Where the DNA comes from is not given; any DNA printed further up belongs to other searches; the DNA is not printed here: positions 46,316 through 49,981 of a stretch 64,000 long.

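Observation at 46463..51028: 1521-aa NdvB-like membrane protein combining GT-A (GT84-type) and GH94-type modules, about half the size of canonical cyclic-glucan synthases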

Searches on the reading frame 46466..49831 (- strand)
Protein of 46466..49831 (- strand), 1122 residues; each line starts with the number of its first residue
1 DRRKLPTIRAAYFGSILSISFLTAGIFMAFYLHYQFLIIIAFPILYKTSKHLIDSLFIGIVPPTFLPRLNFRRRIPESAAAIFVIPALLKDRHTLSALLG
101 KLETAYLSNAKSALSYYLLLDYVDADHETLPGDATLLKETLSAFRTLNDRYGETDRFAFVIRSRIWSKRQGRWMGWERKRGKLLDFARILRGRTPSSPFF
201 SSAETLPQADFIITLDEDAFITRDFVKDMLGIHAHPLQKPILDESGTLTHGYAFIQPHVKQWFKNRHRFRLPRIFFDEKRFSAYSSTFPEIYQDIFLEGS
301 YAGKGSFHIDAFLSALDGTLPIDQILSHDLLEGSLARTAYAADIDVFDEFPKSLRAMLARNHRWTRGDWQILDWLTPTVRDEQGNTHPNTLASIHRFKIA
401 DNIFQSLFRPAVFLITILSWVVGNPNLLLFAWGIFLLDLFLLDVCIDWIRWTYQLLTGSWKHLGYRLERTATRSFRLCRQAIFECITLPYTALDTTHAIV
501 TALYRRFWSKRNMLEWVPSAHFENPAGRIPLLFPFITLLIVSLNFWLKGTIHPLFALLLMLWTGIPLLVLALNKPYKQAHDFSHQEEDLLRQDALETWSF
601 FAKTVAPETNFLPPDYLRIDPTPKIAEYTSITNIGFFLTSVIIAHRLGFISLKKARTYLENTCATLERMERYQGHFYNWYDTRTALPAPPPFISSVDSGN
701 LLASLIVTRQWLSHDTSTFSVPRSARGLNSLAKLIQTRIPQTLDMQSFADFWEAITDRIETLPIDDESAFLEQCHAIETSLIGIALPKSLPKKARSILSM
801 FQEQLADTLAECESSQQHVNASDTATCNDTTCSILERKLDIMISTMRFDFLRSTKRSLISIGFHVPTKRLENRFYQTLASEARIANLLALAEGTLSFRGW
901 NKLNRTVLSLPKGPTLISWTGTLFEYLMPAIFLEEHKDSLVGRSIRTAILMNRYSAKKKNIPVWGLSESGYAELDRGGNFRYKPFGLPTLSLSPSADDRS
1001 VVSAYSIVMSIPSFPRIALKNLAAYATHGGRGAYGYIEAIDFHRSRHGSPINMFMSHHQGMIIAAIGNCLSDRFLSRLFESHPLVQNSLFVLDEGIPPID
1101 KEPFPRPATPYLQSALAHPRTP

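Call 43: search_protein_representatives(protein=window:46466-49831:-)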
Query: 1122 residues. Proteins with E-value up to 0.001 (for the whole library): 9499; up to 1e-10: 6314; up to 1e-30: 2779. The best 150 are listed.
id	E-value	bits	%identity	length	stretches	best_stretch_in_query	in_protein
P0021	0.0e+00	1220.9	52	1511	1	8-1122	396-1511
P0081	4.7e-190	650.6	38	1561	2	39-710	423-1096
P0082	2.2e-189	648.4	38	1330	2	7-719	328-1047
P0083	1.3e-177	609.4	37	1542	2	35-732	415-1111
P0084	4.0e-174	597.9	36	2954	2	36-713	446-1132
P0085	5.4e-172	590.8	34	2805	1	53-1098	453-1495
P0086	9.5e-172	590.0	36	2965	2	10-764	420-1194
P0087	3.4e-170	584.9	37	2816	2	28-715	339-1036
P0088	4.4e-168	577.9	36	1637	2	50-711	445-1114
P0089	6.3e-166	570.7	35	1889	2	50-771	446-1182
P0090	1.3e-165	569.7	38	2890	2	19-711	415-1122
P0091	7.0e-165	567.3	36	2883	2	29-718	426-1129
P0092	8.9e-165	566.9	37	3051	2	29-753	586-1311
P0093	2.2e-164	565.6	35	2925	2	10-711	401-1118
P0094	3.8e-164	564.9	35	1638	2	49-728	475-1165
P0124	1.6e-157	542.9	36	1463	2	12-710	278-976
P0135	1.4e-156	539.8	34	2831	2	35-712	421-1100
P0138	2.7e-156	538.8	35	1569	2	39-784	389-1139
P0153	1.4e-154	533.1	34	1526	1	52-1105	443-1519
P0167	1.4e-153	529.8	31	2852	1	26-1100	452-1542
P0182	1.2e-152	526.8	35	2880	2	37-713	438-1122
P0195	4.6e-152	524.8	36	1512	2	12-709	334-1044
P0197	6.4e-152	524.4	35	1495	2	35-714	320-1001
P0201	8.9e-152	523.9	33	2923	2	35-707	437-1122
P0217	4.3e-151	521.6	35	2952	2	10-720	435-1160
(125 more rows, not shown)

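Call 65: list_cluster_members(proteins=[P0081, P0082, P0083, P0235, P0236, P0124, P0197, P0195, P0138, P0153])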
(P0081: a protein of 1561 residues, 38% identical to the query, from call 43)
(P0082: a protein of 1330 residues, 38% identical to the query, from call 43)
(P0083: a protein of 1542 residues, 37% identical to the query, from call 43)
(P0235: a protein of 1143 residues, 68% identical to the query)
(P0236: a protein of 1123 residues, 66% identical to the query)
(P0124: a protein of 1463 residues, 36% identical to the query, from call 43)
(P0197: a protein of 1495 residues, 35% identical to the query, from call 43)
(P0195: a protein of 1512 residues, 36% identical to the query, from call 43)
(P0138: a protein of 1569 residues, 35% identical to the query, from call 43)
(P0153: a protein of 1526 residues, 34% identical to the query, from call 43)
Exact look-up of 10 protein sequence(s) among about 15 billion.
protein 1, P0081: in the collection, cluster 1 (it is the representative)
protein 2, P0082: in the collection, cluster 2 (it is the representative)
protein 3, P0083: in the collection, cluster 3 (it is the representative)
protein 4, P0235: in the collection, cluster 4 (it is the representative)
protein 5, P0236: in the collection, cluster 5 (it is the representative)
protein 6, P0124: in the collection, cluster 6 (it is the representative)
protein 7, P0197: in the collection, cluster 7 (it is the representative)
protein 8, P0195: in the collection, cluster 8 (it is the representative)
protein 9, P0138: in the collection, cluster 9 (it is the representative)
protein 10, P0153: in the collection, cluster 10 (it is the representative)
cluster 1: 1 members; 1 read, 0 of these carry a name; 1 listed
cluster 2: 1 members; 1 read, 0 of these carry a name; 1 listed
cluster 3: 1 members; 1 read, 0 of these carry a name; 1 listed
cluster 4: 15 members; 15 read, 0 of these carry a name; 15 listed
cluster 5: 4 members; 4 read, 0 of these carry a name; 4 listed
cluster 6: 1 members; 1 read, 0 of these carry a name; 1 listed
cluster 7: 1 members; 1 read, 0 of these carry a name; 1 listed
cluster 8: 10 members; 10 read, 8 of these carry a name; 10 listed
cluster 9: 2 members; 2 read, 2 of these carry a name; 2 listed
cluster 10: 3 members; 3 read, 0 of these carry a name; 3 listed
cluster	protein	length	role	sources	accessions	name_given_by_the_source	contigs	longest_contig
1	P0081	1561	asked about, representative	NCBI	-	-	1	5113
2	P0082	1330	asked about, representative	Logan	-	-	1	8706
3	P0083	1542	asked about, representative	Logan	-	-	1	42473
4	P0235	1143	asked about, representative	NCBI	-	-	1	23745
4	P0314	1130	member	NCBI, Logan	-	-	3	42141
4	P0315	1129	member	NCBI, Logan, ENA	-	-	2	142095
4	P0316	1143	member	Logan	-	-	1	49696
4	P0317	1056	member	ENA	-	-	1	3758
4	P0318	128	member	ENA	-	-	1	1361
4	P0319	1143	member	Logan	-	-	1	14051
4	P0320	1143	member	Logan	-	-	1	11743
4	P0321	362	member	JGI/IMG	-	-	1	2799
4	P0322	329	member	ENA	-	-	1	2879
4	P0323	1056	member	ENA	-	-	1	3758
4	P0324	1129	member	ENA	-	-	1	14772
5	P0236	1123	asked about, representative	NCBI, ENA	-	-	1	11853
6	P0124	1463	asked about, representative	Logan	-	-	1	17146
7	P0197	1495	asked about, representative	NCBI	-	-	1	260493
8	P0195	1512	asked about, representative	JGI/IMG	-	cyclic beta-1,2-glucan synthetase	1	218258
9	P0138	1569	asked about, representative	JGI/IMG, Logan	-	cyclic beta-1,2-glucan synthetase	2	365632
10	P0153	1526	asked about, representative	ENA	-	-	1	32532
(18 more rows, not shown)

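Call 86: predict_structure(alignment_id=A2)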
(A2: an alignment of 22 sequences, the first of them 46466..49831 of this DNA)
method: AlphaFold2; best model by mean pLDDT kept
length: 1122 residues; sequences in the alignment: 22
mean_pLDDT: 85.4   pTM: 0.85
mean pLDDT of the five models: 85.4, 84.8, 83.6, 82.8, 80.8
residues with pLDDT >= 90: 482; 70-90: 535; 50-70: 64; < 50: 41
segments of 3 or more residues with pLDDT < 50: 524-528, 821-828, 1100-1122
pLDDT, mean of each block of 10 residues (from residue 1): 80 91 82 75 90 85 85 88 92 87 88 92 89 90 91 91 86 81 91 89 90 91 89 92 87 91 83 80 60 87 91 83 67 88 88 83 85 87 81 89 91 89 84 88 86 79 73 87 88 89 83 55 50 70 80 84 82 72 92 96 96 95 93 98 95 93 96 95 95 95 96 75 93 92 89 93 90 92 83 89 93 71 44 82 92 90 93 87 93 84 84 88 93 89 94 94 91 85 87 76 95 93 95 93 89 95 96 92 87 70 37 30 31
secondary structure, 60 per line:
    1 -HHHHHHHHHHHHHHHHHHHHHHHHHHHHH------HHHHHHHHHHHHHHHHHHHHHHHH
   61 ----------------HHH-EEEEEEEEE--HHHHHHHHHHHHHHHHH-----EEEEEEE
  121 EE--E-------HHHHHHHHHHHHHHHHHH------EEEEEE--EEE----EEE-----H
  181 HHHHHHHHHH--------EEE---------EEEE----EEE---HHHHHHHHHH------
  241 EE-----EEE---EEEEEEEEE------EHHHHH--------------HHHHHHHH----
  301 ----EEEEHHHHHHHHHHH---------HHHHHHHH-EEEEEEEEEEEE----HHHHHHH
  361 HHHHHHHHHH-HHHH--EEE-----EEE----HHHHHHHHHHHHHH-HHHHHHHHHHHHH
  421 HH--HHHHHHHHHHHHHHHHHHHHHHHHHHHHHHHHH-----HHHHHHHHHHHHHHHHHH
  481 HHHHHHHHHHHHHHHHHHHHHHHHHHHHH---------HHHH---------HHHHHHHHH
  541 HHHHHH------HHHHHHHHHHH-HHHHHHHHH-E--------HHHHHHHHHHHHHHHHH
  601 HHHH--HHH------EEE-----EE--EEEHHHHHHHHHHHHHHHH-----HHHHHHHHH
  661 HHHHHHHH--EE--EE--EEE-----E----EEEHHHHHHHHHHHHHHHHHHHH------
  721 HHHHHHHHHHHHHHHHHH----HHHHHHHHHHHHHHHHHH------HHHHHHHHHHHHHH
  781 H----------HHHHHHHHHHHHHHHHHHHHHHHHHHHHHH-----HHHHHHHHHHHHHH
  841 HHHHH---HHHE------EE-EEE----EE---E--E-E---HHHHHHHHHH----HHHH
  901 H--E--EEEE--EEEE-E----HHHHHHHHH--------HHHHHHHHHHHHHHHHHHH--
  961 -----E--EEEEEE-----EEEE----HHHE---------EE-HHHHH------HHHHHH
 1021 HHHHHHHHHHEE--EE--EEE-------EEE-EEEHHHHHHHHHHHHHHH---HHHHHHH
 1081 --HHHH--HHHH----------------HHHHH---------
elements in order (helices of 4 or more, strands of 3 or more residues): H2-30 H37-60 E81-89 H92-108 E114-122 H133-150 E157-162 E165-167 E172-174 H180-190 E199-201 E211-214 E219-221 H225-234 E248-250 E254-262 H270-274 H289-296 E305-308 H309-319 H329-336 E338-349 H354-370 H372-375 E378-380 E386-388 H393-406 H408-422 H425-457 H463-509 H519-522 H532-546 H553-563 H565-573 H584-604 E616-618 E628-630 H631-646 H652-668 E679-681 E692-694 H695-714 H721-738 H743-760 H767-781 H792-821 H827-845 E862-864 H883-892 H897-901 E907-910 E913-916 H923-931 H940-958 E969-974 E980-983 H1004-1008 H1015-1030 E1039-1041 E1049-1051 E1053-1055 H1056-1070 H1074-1080 H1083-1086 H1089-1092 H1109-1113

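Call 88: fold_search(model_id=the predicted structure, library=pdb)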
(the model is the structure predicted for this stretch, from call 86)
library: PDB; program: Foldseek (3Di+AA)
matches with E <= 10: 716; with E <= 0.001: 48
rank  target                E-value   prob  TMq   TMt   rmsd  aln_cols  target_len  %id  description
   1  8rf9                  9.7e-59  1.00  0.84  0.37   4.9      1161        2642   26  CgsiGP1 sample in nanodisc (released 2024-03-20)
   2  8rfe_A                1.4e-58  1.00  0.82  0.35   5.4      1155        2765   26  CgsiGP2 sample in nanodisc (released 2024-03-20)
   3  8rf0_A                4.0e-57  1.00  0.82  0.35   5.3      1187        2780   26  WT-CGS sample in nanodisc (released 2024-03-20)
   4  8wy1_B                1.5e-33  1.00  0.38  0.72   9.9       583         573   26  The structure of cyclization domain in cyclic beta-1,2-glucan synthase from Thermoanaerobacter italicus (released 2024-02-14)
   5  8wy1_A                3.3e-33  1.00  0.37  0.71  10.1       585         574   27  The structure of cyclization domain in cyclic beta-1,2-glucan synthase from Thermoanaerobacter italicus (released 2024-02-14)
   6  8xuj_A                1.4e-16  1.00  0.30  0.76   4.9       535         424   18  Structure of beta-1,2-glucanase from Endozoicomonas elysicola (EeSGL1, ligand-free) (released 2025-01-22)
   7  8xuj_B                5.1e-16  1.00  0.29  0.73  10.8       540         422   19  Structure of beta-1,2-glucanase from Endozoicomonas elysicola (EeSGL1, ligand-free) (released 2025-01-22)
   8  3eu8_A                1.4e-12  1.00  0.30  0.75   5.6       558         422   16  Crystal structure of putative glucoamylase (YP_210071.1) from Bacteroides fragilis NCTC 9343 at 2.12 A resolution (released 2008-10-21)
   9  5gzh_A                2.3e-12  1.00  0.31  0.77   7.6       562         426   15  Endo-beta-1,2-glucanase from Chitinophaga pinensis - ligand free form (released 2017-03-15)
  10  5gzk_A                2.6e-12  1.00  0.31  0.79   4.3       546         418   15  Endo-beta-1,2-glucanase from Chitinophaga pinensis - sophorotriose and glucose complex (released 2017-03-15)
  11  4qt9_B                3.4e-12  1.00  0.31  0.79   3.7       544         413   16  Crystal structure of a putative glucoamylase (BACCAC_03554) from Bacteroides caccae ATCC 43185 at 2.05 A resolution (released 2014-08-06)
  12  4qt9_A                4.5e-12  1.00  0.31  0.79   3.7       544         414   16  Crystal structure of a putative glucoamylase (BACCAC_03554) from Bacteroides caccae ATCC 43185 at 2.05 A resolution (released 2014-08-06)
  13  8xul_A                3.8e-11  1.00  0.30  0.72   6.4       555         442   16  Structure of beta-1,2-glucanase from Xanthomonas campestris pv. campestris (beta-1,2-glucoheptasaccharide complex)-E23 (released 2025-01-22)
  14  4gl3                  5.5e-11  1.00  0.31  0.79   3.9       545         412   16  Crystal structure of a putative glucoamylase (BACUNI_03963) from Bacteroides uniformis ATCC 8492 at 2.01 A resolution (released 2012-08-29)
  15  4p00_A                3.5e-09  1.00  0.28  0.41  12.0       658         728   13  Bacterial Cellulose Synthase in complex with cyclic-di-GMP and UDP (released 2014-04-09)
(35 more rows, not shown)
